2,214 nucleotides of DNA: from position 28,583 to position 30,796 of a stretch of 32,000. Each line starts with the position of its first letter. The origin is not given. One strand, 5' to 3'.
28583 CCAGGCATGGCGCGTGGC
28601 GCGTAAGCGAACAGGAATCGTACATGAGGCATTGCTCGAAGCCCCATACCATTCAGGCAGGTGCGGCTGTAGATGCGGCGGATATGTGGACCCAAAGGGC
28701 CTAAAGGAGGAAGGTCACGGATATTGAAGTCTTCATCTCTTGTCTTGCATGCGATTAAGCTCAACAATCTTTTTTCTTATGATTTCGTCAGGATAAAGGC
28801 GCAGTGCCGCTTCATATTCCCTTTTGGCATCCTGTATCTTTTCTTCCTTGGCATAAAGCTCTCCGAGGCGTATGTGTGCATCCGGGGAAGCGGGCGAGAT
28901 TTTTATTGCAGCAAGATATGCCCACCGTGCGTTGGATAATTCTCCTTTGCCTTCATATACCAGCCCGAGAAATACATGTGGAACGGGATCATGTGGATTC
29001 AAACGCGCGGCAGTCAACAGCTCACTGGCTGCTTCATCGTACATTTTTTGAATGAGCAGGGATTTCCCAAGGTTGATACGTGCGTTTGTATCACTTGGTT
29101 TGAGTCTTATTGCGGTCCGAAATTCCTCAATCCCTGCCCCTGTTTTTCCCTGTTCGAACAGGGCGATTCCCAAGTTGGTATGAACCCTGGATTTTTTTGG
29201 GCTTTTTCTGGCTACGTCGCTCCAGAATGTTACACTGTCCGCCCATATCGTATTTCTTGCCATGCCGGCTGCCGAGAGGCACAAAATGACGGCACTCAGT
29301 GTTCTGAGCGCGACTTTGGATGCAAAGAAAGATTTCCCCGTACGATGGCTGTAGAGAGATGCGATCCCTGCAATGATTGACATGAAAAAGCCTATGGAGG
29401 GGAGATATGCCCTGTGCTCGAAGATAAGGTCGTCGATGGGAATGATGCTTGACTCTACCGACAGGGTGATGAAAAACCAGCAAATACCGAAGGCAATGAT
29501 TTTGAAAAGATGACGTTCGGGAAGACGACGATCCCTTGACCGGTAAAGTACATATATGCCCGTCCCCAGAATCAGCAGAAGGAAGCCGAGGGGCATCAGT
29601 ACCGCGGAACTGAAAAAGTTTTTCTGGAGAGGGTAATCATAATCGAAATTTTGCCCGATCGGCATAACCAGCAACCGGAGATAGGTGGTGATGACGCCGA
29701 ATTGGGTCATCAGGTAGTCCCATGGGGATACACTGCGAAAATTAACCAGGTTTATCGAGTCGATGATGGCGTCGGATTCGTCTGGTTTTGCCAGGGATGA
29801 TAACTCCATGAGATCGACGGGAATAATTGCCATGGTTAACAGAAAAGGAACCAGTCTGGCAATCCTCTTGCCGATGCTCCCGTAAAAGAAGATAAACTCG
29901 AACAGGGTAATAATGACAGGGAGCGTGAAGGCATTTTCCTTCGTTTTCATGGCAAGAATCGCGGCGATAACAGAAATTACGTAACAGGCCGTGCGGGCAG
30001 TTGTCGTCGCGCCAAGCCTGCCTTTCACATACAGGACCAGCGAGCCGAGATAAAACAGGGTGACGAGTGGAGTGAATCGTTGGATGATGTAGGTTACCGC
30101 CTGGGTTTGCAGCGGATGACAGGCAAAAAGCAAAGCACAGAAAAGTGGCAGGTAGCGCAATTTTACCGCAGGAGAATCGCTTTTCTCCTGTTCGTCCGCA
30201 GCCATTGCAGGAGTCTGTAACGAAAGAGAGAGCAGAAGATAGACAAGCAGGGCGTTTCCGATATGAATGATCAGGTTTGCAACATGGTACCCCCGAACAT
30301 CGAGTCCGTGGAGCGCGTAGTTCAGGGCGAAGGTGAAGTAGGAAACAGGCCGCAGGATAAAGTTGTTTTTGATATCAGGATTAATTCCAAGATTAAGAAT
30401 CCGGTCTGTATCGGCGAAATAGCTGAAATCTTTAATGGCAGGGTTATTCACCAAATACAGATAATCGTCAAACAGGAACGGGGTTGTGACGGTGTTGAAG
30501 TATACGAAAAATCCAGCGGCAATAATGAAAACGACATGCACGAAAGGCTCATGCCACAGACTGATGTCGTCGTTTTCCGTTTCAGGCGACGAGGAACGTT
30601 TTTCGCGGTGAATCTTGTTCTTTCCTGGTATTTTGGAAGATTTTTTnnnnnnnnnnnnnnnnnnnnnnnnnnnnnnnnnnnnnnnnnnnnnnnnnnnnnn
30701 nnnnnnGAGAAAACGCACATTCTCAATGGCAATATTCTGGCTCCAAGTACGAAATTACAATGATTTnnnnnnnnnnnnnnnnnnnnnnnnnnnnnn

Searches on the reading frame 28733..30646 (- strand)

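Call 6: search_protein_families(library=pfam, proteins=[window:28733-30646:-], max_evalue=0.001)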
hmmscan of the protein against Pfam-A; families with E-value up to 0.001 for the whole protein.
window:28733-30646:- (637 aa): 12 families
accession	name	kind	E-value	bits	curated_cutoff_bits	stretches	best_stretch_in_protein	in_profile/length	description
PF07719.23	TPR_2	-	1.1e-19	69.3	27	1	588-620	1-33/34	Tetratricopeptide repeat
PF13414.12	TPR_11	-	4.3e-18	65.2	26.8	2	567-600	7-40/42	TPR repeat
PF00515.34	TPR_1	-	1e-14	54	27.8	0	588-620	1-33/34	Tetratricopeptide repeat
PF13181.12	TPR_8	-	1.2e-14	53.6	25.7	0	589-620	2-33/34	Tetratricopeptide repeat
PF13432.12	TPR_16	-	3.5e-14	53.3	32.7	1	491-554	2-65/65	Tetratricopeptide repeat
PF13428.12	TPR_14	-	1.7e-11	44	23.5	0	588-621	1-34/44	Tetratricopeptide repeat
PF13431.12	TPR_17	-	3.9e-11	42.7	24.4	0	576-608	1-33/34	Tetratricopeptide repeat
PF14559.12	TPR_19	-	4.1e-11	43.5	25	1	496-554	1-59/68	Tetratricopeptide repeat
PF13371.12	TPR_9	-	1.1e-05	25.7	35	0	563-628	4-69/73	Tetratricopeptide repeat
PF14561.12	TPR_20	-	0.00024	21.8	25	0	503-548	5-50/90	Tetratricopeptide repeat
PF13424.12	TPR_12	-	0.00031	21.3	30.1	0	488-543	5-68/77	Tetratricopeptide repeat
PF09976.15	TPR_21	-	0.0007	19.8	25.5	0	595-627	153-183/193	Tetratricopeptide repeat-like domain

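Call 77: search_protein_families(library=ncbifam, proteins=[window:28733-30646:-], max_evalue=0.01)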
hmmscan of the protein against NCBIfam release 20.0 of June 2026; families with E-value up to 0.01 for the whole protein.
window:28733-30646:- (637 aa): 18 families
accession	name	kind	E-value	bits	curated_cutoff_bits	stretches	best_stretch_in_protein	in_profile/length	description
TIGR02917.1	PEP_TPR_lipo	equivalog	9.8e-21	73.3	312.2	1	474-622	385-533/899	XrtA/PEP-CTERM system TPR-repeat protein PrsT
NF040959.1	MamA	equivalog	1.8e-14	53.7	200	1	470-612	55-197/204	magnetosome protein MamA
TIGR02521.1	type_IV_pilW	equivalog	2.6e-14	53.3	154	2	558-621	35-98/234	type IV pilus biogenesis/stability protein PilW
TIGR02552.1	LcrH_SycD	equivalog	1.4e-07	31.3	104.8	1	493-582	25-114/136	SycD/LcrH family type III secretion system chaperone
NF033762.1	social_mot_Tgl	equivalog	3.5e-07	29.8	225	0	481-540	60-120/252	social motility TPR repeat lipoprotein Tgl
NF033920.0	C39_PA2778_fam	equivalog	1.1e-06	28.3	150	1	457-550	161-254/255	PA2778 family cysteine peptidase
NF033758.1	gliding_GltE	equivalog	2.9e-06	26.5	225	0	560-634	92-167/411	adventurous gliding motility TPR repeat lipoprotein GltE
TIGR02795.1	tol_pal_ybgF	equivalog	3e-06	27.8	90.1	1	525-621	7-109/119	tol-pal system protein YbgF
NF008391.2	PRK11189.1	equivalog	8.4e-06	25.5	250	0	482-555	95-168/297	lipoprotein NlpI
NF047371.1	FlcA_CTERM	equivalog_domain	3.1e-05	22.6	300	1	535-627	328-431/646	periplasmic flagellar collar protein FlcA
NF052230.1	T9SS_PorE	exception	0.00013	20.3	600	0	564-628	67-131/648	PorE family type IX secretion system protein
TIGR00990.1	3a0801s09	subfamily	0.00015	20.6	757.25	1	498-617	377-496/615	mitochondrial import receptor subunit TOM70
NF047507.1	TPR_BatC_Lepto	exception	0.00036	20.1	175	0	590-632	98-140/214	TPR repeat-containing protein BatC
TIGR00540.1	TPR_hemY_coli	hypoth_equivalog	0.0005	19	142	0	546-613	318-384/385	heme biosynthesis-associated TPR protein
NF011886.0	PRK15359.1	equivalog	0.0016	18.2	146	1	493-588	31-126/144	type III secretion system chaperone protein SscB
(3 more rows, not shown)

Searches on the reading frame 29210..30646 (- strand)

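Call 76: search_protein_families(library=pfam, proteins=[window:29210-30646:-], max_evalue=1)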
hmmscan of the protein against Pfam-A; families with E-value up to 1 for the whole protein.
window:29210-30646:- (479 aa): 1 family
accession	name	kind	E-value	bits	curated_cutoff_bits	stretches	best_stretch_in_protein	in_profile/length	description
PF11045.13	YbjM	-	0.47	11.3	25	0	348-399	34-84/117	Putative inner membrane protein of Enterobacteriaceae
